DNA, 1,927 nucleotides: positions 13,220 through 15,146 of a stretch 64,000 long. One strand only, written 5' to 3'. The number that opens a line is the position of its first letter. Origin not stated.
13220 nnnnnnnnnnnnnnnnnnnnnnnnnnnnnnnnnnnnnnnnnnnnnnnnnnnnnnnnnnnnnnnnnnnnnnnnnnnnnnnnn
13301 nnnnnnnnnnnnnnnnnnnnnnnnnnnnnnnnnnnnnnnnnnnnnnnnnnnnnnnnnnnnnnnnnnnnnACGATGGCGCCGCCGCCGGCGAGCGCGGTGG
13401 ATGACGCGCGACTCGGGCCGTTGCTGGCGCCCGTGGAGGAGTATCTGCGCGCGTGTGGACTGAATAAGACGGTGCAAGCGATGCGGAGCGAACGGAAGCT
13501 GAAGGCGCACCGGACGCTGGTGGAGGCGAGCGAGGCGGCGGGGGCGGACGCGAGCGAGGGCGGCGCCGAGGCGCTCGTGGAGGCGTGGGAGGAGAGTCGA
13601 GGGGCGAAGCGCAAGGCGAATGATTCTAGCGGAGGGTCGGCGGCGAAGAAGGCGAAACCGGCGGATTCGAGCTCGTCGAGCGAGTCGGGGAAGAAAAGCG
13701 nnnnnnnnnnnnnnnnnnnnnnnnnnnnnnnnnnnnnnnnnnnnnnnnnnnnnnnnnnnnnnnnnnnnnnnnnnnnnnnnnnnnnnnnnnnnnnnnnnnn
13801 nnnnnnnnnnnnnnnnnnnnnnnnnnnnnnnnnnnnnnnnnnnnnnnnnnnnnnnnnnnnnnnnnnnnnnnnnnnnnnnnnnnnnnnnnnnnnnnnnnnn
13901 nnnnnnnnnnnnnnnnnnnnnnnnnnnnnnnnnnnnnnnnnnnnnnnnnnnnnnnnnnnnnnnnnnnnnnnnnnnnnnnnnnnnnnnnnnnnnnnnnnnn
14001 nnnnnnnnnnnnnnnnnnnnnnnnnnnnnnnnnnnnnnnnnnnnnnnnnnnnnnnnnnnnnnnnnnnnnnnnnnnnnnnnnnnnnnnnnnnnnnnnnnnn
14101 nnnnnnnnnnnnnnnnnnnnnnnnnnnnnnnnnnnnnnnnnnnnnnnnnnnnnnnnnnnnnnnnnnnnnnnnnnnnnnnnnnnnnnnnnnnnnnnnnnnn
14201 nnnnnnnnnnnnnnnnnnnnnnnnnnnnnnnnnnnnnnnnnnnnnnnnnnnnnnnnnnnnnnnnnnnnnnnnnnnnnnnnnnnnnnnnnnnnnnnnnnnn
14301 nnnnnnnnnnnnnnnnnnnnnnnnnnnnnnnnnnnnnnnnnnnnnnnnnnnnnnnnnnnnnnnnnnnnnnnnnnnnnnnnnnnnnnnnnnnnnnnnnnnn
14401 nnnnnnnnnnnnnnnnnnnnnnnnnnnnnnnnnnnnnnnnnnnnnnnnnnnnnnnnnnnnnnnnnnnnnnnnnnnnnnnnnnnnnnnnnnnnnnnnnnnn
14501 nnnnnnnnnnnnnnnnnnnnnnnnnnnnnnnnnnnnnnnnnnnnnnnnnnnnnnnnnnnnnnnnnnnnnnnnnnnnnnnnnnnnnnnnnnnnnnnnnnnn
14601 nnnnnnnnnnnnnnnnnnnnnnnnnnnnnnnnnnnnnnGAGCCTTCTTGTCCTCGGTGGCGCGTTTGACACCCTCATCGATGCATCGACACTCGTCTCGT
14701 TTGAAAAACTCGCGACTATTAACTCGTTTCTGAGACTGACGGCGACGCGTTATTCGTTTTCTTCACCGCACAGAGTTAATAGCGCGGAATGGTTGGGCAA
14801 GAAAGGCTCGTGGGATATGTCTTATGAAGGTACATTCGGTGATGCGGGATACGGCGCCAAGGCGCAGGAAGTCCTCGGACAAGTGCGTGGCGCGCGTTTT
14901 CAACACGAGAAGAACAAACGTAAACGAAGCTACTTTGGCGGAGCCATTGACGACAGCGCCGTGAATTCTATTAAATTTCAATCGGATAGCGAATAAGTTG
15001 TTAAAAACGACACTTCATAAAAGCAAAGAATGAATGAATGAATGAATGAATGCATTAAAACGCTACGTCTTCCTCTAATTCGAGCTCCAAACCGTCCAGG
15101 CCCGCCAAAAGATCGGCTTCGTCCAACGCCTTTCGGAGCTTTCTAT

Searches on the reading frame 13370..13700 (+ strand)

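Call 60: search_protein_families(library=pfam, proteins=[window:13370-13700:+], max_evalue=0.1)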
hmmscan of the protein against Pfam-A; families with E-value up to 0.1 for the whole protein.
window:13370-13700:+ (110 aa): 2 families
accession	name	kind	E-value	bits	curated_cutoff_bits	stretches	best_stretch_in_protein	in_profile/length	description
PF24951.3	LisH_PAC1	-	0.021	15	27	1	24-41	13-30/36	PAC1 LisH domain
PF21983.2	NikA-like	-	0.029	14.9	27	1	22-50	30-58/72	Mobilization protein NikA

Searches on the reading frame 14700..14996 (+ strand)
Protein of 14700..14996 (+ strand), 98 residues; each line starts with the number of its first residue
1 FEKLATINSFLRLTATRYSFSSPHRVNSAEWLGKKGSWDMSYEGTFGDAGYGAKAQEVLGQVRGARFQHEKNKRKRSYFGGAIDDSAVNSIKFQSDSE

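Call 60: search_protein_families(library=pfam, proteins=[window:14700-14996:+], max_evalue=0.1)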
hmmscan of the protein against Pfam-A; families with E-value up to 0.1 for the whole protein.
window:14700-14996:+ (98 aa): 1 family
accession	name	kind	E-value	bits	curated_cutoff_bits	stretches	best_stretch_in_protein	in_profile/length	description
PF05022.17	SRP40_C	-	1e-19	71.6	28.6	1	25-93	4-76/76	SRP40, C-terminal domain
